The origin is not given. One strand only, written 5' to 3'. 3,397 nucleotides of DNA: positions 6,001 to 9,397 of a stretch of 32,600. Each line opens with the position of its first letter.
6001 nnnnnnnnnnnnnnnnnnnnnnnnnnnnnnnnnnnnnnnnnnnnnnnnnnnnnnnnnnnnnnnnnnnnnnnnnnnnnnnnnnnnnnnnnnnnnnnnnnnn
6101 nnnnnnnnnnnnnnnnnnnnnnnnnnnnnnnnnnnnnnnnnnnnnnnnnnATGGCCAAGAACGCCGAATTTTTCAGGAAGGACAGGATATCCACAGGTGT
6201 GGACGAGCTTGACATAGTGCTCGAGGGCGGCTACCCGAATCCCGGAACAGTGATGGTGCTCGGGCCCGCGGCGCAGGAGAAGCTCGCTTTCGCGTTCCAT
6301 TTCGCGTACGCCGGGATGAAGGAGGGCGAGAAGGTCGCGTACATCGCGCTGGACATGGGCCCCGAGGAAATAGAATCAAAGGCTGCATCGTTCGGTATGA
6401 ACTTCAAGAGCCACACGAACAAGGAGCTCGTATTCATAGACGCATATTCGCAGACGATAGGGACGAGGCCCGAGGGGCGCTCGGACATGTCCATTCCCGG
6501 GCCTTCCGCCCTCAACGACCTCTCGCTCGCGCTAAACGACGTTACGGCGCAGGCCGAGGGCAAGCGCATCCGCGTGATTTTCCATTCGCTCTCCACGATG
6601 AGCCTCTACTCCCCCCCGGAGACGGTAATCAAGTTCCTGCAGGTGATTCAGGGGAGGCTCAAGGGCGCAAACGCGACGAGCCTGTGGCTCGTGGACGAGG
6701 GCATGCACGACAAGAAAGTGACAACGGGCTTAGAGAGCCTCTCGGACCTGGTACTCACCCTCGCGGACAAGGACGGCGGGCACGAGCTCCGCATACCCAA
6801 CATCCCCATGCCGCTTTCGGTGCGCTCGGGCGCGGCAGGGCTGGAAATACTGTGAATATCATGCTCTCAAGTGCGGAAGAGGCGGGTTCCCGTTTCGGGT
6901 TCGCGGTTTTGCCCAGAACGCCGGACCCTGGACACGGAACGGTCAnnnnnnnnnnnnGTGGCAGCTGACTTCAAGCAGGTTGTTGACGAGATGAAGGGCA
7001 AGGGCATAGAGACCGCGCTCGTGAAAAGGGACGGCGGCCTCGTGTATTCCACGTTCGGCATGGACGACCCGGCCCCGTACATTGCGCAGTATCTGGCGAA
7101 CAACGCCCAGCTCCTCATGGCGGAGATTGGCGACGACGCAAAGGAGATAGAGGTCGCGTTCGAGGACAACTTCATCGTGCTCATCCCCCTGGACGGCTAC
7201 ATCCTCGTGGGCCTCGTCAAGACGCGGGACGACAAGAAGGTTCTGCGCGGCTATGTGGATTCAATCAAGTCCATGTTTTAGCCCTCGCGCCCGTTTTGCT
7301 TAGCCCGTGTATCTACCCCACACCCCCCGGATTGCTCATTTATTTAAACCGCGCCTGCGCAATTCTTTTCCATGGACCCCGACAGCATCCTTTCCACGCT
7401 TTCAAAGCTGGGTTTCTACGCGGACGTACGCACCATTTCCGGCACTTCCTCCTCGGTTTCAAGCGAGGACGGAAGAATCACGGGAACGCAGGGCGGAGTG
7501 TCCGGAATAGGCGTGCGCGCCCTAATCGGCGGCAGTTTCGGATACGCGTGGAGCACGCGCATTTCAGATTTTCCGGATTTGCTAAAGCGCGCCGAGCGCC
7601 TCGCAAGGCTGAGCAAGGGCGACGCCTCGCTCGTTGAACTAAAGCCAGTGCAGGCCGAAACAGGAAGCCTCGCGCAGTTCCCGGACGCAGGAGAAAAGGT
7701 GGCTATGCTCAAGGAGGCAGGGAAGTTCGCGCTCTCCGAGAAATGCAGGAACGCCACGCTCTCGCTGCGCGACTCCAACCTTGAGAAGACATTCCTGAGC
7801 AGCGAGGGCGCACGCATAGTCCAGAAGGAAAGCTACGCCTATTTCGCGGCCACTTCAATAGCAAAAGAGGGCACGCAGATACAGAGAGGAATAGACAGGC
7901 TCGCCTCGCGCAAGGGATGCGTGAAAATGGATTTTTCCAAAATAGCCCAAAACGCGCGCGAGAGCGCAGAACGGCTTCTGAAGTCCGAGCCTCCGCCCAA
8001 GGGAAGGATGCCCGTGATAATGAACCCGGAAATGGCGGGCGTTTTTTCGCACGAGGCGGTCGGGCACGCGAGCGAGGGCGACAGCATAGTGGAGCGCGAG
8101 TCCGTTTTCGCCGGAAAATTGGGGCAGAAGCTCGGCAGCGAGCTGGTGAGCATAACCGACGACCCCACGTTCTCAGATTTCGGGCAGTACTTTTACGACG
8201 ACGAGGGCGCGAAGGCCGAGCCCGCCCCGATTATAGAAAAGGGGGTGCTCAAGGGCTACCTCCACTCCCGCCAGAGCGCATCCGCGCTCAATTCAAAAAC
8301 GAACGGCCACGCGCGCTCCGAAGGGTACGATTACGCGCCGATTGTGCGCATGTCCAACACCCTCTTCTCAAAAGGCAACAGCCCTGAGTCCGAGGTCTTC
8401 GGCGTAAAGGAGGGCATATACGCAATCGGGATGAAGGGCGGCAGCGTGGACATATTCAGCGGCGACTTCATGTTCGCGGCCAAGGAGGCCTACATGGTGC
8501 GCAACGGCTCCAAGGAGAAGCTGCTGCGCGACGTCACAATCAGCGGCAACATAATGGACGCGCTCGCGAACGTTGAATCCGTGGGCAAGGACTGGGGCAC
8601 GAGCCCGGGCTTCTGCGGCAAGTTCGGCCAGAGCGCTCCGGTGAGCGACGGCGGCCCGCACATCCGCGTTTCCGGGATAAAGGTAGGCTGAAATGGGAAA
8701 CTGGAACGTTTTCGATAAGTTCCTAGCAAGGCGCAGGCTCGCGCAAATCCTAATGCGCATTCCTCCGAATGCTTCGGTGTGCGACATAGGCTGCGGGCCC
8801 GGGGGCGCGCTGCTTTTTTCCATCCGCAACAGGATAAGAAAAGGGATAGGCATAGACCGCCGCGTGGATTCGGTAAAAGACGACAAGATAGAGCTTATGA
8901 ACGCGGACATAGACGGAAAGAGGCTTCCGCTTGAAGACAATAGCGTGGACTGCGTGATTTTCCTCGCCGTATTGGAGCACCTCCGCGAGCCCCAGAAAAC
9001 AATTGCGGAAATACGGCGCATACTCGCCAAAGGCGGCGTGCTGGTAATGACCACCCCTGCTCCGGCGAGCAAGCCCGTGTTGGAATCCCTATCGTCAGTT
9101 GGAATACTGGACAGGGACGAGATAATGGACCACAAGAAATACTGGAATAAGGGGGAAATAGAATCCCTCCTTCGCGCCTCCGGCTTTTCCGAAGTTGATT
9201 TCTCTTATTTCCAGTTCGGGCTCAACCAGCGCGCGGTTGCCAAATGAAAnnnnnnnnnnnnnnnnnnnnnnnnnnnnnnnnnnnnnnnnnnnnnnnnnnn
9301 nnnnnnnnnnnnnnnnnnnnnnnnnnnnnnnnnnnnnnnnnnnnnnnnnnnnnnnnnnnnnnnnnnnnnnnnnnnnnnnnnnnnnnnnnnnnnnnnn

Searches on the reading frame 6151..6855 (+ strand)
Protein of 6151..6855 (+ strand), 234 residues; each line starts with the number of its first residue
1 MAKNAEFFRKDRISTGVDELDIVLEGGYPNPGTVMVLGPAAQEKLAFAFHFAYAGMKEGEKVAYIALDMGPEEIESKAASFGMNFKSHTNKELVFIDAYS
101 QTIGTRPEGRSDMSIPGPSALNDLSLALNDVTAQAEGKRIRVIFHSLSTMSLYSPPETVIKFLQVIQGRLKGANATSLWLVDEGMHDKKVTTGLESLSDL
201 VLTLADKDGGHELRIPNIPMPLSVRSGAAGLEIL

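Call 3: search_protein_families(library=pfam, proteins=[window:6151-6855:+], max_evalue=0.1)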
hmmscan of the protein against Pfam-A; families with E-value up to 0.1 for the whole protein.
window:6151-6855:+ (234 aa): 5 families
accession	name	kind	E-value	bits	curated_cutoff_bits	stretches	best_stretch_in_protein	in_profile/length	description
PF06745.19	ATPase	-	1.7e-22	80.4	26.6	1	13-207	1-190/231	KaiC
PF24336.1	DUF7504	-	3.4e-11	44.4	27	1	93-204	59-179/179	Family of unknown function (DUF7504)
PF05625.17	PAXNEB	-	3e-08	33.6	28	1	114-205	174-273/366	PAXNEB protein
PF23365.1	DUF7090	-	0.00012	22.3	27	1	115-209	94-186/192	Family of unknown function (DUF7090)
PF00154.27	RecA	-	0.079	12.8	27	0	11-67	31-88/262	recA bacterial DNA recombination protein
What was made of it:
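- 6151..6855 (+): Divergent neighbour, in this subclade only: a single-domain KaiC/RecA-superfamily protein with degenerate Walker A (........) and, at the expected Walker B position by eye, IFHSLS. PF06745 at 1.7e-22, DUF7504 at 3.4e-11 (call 3).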

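Call 4: search_protein_families(library=ncbifam, proteins=[window:6151-6855:+], max_evalue=0.1)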
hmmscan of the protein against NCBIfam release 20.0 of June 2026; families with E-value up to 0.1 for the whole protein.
window:6151-6855:+ (234 aa): 11 families
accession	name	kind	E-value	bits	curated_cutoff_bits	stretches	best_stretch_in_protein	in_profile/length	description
TIGR03881.1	KaiC_arch_4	hypoth_equivalog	1.1e-18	67.7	247.8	1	12-178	2-161/231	KaiC domain-containing protein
TIGR03877.1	thermo_KaiC_1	hypoth_equivalog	3.3e-14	53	307.25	1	12-188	3-176/238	KaiC domain-containing protein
NF006799.0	PRK09302.1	equivalog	6.3e-14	51.4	408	1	10-206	10-201/515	circadian clock protein KaiC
TIGR03880.1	KaiC_arch_3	hypoth_equivalog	2.8e-12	46.7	249.45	1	16-100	1-85/224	KaiC domain-containing protein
NF004723.0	PRK06067.1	subfamily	2.7e-08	33.6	194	1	10-207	13-197/243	flagellar accessory protein FlaH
TIGR02655.1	circ_KaiC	equivalog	3e-07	29.5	546.25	1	12-114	2-106/484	circadian clock protein KaiC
NF052589.1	ArlH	equivalog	3.2e-06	27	215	1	16-214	5-192/229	archaellum protein ArlH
NF006320.0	PRK08533.1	equivalog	0.00015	21.5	215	1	13-104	6-98/230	flagellar accessory protein FlaH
NF006861.0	PRK09361.1-1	equivalog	0.0033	17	278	1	11-66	3-58/235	DNA repair and recombination protein RadB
TIGR02012.1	tigrfam_recA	equivalog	0.014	14.8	325.3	1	11-66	34-90/321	recombinase RecA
NF004629.0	PRK05973.1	equivalog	0.046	12.7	156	1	32-91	64-124/237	DNA helicase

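Call 34: search_protein_families(library=padloc, proteins=[window:6151-6855:+], max_evalue=0.1)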
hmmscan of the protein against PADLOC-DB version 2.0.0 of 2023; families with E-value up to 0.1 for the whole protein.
window:6151-6855:+ (234 aa): 0 families

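Call 35: search_protein_families(library=phrogs, proteins=[window:6151-6855:+], max_evalue=0.1)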
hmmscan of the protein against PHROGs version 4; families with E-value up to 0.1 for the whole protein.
window:6151-6855:+ (234 aa): 5 families
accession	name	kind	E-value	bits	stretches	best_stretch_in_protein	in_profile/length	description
phrog_8337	-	DNA, RNA and nucleotide metabolism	7.8e-05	23.2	1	4-82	41-119/273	DNA repair protein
phrog_19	-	DNA, RNA and nucleotide metabolism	0.0015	18.5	1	11-84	333-408/621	DnaB-like replicative helicase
phrog_38159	-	unknown function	0.0016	19.2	1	136-201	114-179/234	-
phrog_97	-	other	0.0019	18.4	1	6-56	43-98/506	UvsX-like recombinase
phrog_239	-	DNA, RNA and nucleotide metabolism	0.08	12.8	1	6-91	331-419/801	DNA primase/helicase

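Call 73: search_solved_structures(query=window:6151-6855:+, max_evalue=0.001, show_alignments=1)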
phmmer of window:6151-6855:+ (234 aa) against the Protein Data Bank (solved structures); distinct sequences matched with E-value up to 0.001: 48.
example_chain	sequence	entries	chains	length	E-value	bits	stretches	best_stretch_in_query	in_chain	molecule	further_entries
3cmu_A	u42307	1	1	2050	1.6e-16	63.9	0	11-71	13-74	Protein recA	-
8zn5_B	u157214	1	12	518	3.5e-15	59.5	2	9-180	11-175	KaiC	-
3cmt_A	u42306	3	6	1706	6.7e-14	55.3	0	11-71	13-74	Protein recA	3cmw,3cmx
5jwq_A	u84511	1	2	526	3.7e-13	52.9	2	12-114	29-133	Circadian clock protein kinase KaiC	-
7dy1_A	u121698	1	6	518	3.8e-13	52.9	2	12-114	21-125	Circadian clock protein kinase KaiC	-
4o0m_A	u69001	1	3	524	4e-13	52.8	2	12-114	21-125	Circadian clock protein kinase KaiC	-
8zn7_D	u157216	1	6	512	2.6e-12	50.1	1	9-123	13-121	KaiC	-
2dr3_A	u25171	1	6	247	3.9e-12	49.6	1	12-183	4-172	UPF0273 protein PH0284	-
8db3_A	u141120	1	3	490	3.5e-11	46.5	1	9-85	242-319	Circadian clock protein KaiC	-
3cmv_A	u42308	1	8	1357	4.7e-11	46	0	11-71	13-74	Protein recA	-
8fwi_A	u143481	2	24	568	5.2e-11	45.9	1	9-85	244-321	Circadian clock protein KaiC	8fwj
8dba_A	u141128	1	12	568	5.3e-11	45.9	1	9-85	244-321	Circadian clock protein KaiC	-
8zn6_F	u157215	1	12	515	5.8e-11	45.7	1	11-114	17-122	KaiC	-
8jon_A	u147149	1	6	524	3.2e-10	43.3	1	12-114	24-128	Circadian clock oscillator protein KaiC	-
2zts_A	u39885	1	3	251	9.4e-10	41.8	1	12-108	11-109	Putative uncharacterized protein PH0186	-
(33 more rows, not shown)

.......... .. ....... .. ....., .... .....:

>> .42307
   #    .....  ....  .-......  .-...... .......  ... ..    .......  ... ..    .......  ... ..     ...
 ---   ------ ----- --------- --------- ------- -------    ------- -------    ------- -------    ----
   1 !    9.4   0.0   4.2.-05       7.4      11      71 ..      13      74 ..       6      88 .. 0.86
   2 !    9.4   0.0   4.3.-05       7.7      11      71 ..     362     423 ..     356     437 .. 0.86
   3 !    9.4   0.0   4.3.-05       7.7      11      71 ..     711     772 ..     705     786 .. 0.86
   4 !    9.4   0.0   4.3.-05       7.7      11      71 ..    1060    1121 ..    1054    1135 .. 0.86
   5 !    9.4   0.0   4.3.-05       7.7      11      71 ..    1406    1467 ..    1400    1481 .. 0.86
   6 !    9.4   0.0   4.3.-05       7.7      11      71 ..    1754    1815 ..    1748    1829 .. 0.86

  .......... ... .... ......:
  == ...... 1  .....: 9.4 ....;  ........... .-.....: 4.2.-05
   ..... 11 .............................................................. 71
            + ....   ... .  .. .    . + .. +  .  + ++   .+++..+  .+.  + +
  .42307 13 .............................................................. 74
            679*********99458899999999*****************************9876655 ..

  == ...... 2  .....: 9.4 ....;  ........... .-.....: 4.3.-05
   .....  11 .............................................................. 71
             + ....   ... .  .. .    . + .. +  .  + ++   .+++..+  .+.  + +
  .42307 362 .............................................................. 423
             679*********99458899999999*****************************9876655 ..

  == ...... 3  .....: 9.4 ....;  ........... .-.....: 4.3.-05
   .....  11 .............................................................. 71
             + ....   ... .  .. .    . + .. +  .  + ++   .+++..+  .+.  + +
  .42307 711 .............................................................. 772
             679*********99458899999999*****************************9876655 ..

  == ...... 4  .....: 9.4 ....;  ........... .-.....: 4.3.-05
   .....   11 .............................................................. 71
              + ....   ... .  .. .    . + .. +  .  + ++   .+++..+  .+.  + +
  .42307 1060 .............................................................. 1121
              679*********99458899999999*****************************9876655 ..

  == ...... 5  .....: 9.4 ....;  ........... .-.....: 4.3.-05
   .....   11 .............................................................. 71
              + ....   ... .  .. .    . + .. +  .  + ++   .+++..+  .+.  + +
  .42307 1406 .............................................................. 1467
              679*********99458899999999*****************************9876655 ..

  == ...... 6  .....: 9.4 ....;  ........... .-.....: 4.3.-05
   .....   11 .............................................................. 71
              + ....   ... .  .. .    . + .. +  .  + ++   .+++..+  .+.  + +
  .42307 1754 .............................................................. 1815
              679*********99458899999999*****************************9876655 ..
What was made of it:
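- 6151..6855 (+): The alignment to RecA puts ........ against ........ (call 73).
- On KaiC/RecA-superfamily ATPase (PF06745), for the divergent neighbour: PDB hits to KaiC, PH0284, PH0186 and SSO2452 (call 73). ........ aligns with RecA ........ (call 73).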

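Call 86: search_dna_similar(query=window:6151-6855:+, collection=plasmids, mode=protein, max_evalue=0.00001, max_rows=12)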
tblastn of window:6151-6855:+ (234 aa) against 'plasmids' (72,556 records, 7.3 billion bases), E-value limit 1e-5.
Records with a match: 6; places in all: 6; records where one place covers at least 80% of the query: 3.
Best place of each record, by identity: <60% 6.
By first word of the organism name: Rhizobium 2; Natronorubrum 2; Methylobacterium 1; Natrialba 1.
By predicted mobility (MOB-suite, as given by PLSDB): non-mobilizable 3; conjugative 2; mobilizable 1.
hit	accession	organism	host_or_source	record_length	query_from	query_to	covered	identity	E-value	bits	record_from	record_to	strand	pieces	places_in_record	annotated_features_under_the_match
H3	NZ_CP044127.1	Rhizobium sp. BG4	Prosopis cineraria,pure bacterial ...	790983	11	204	83%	32.7%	6e-7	57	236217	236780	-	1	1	ATPase domain-containing protein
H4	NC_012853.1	Rhizobium leguminosarum bv. trifolii WSM1325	-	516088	13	204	82%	27.8%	2e-6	56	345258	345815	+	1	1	gvpD: ATPase domain-containing protein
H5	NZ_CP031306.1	Natronorubrum bangense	Cell culture,The Bange salt-alkaline ...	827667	15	215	86%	25.5%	5e-9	63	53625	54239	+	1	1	hypothetical protein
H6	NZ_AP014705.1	Methylobacterium aquaticum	-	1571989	9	154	62%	34.0%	2e-6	55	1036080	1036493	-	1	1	none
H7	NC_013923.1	Natrialba magadii ATCC 43099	-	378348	141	208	29%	38.2%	1e-7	59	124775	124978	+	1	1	hypothetical protein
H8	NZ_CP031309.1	Natronorubrum bangense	Cell culture,The Bange salt-alkaline ...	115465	13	87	32%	30.7%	9e-6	54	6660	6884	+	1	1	ATPase domain-containing protein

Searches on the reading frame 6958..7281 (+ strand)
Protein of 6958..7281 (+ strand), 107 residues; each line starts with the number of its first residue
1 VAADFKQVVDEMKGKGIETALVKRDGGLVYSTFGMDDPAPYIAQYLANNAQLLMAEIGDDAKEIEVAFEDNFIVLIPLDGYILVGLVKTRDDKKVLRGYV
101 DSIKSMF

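Call 54: search_solved_structures(query=A5, max_evalue=10)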
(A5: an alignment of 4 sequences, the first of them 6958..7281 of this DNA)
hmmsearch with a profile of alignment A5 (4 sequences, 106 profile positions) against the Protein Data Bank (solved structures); distinct sequences matched with E-value up to 10: 8.
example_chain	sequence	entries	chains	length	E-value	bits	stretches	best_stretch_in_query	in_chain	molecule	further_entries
3a4t_A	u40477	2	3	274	0.42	13.9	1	16-45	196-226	Putative methyltransferase MJ0026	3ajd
6t5x_A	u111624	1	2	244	0.43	13.8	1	15-61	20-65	3-oxoacyl-[acyl-carrier-protein] reductase FabG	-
2l8k_A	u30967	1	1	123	0.49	13.6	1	46-79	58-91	Non-structural protein 7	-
6t7m_A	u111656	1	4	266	0.51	13.6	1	16-61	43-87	3-oxoacyl-[acyl-carrier-protein] reductase FabG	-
2cf2_E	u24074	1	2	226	0.56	13.4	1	21-61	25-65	FATTY ACID SYNTHASE, KR DOMAIN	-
6t77_A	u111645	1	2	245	0.64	13.3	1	16-61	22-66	3-oxoacyl-ACP reductase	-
1i01_A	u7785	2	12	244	0.66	13.2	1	21-61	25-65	BETA-KETOACYL [ACP] REDUCTASE | 3-oxoacyl-[acyl-carrier protein] reductase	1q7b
1q7c_A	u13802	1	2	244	0.68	13.2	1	21-61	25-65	3-oxoacyl-[acyl-carrier protein] reductase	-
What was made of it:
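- On Roadblock/LC7 (PF03259), for the small gene after the KaiC-like gene: No PDB sequence hit (call 54).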

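Call 56: search_protein_families(library=pfam, alignment_id=A5, max_evalue=10)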
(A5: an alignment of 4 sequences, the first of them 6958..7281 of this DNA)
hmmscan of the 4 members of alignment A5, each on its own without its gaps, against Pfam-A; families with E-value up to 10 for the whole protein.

A. member 1, window:6958-7281:+ (107 aa): 0 families

B. families by the number of members that match (of 4 scanned): 2 families
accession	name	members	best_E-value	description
PF03259.23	Robl_LC7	2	0.0016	Roadblock/LC7 domain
PF22598.2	CdsD_PD2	1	0.24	CdsD, periplasmic PD2 domain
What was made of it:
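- The Roadblock assignment itself is sub-threshold (call 56).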

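Call 87: search_dna_similar(query=window:6958-7281:+, collection=plasmids, mode=protein, max_evalue=0.01, max_rows=10)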
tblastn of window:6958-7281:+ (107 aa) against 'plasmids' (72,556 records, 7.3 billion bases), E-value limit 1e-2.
No match.

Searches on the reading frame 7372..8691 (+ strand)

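Call 3: search_protein_families(library=pfam, proteins=[window:7372-8691:+], max_evalue=0.1)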
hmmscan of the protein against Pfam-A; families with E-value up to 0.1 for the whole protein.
window:7372-8691:+ (439 aa): 3 families
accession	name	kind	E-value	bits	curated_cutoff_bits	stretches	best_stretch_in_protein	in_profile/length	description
PF19289.4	PmbA_TldD_3rd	-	5.7e-64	215.7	22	1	211-439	2-219/220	PmbA/TldA metallopeptidase C-terminal domain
PF01523.21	PmbA_TldD_1st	-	1e-08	35.6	20.9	1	17-78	1-62/65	PmbA/TldA metallopeptidase domain 1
PF19290.4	PmbA_TldD_2nd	-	1.4e-07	32.4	20.9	1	105-203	7-109/109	PmbA/TldA metallopeptidase central domain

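Call 4: search_protein_families(library=ncbifam, proteins=[window:7372-8691:+], max_evalue=0.1)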
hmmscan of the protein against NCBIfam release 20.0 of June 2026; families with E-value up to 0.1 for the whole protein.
window:7372-8691:+ (439 aa): 3 families
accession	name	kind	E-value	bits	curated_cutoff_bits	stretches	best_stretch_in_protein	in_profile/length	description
NF040952.1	Arch_mtprotase_TldD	equivalog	3.5e-83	279.8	635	1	15-439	13-443/443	zinc metalloprotease TldD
NF008006.0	PRK10735.1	equivalog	2.5e-50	171.3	513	1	107-439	132-478/481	metalloprotease TldD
NF008268.0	PRK11040.1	equivalog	3.6e-16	58.9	438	1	152-410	179-427/446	metalloprotease PmbA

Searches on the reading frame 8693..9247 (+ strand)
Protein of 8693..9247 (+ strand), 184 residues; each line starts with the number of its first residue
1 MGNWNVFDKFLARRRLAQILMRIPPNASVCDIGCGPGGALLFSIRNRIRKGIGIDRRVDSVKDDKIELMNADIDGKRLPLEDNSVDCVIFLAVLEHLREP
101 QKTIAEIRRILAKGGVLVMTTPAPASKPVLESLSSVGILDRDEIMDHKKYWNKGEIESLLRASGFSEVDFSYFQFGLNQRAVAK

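Call 90: search_protein_families(library=pfam, proteins=[window:8693-9247:+], max_evalue=0.0001)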
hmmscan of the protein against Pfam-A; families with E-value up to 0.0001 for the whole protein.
window:8693-9247:+ (184 aa): 8 families
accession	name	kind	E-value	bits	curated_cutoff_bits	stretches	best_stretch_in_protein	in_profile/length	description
PF13489.12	Methyltransf_23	-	9.2e-17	61.7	27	1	13-166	10-160/164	Methyltransferase domain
PF08241.18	Methyltransf_11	-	3.5e-15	56.9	21.2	1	31-119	2-95/95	Methyltransferase domain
PF13847.12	Methyltransf_31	-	1.1e-13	51.5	27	1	26-129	4-114/145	Methyltransferase domain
PF13649.12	Methyltransf_25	-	3e-10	41.1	27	1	29-115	1-97/97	Methyltransferase domain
PF05148.21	Methyltransf_8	-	3.1e-08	34.2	27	1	15-119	62-156/219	Hypothetical methyltransferase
PF08242.18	Methyltransf_12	-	4.5e-08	34.2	30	1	31-117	2-98/98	Methyltransferase domain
PF07021.18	MetW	-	6.2e-08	32.9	21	1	15-113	3-104/193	Methionine biosynthesis protein MetW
PF01209.24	Ubie_methyltran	-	3.3e-05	23.8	20.1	0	63-120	97-152/233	ubiE/COQ5 methyltransferase family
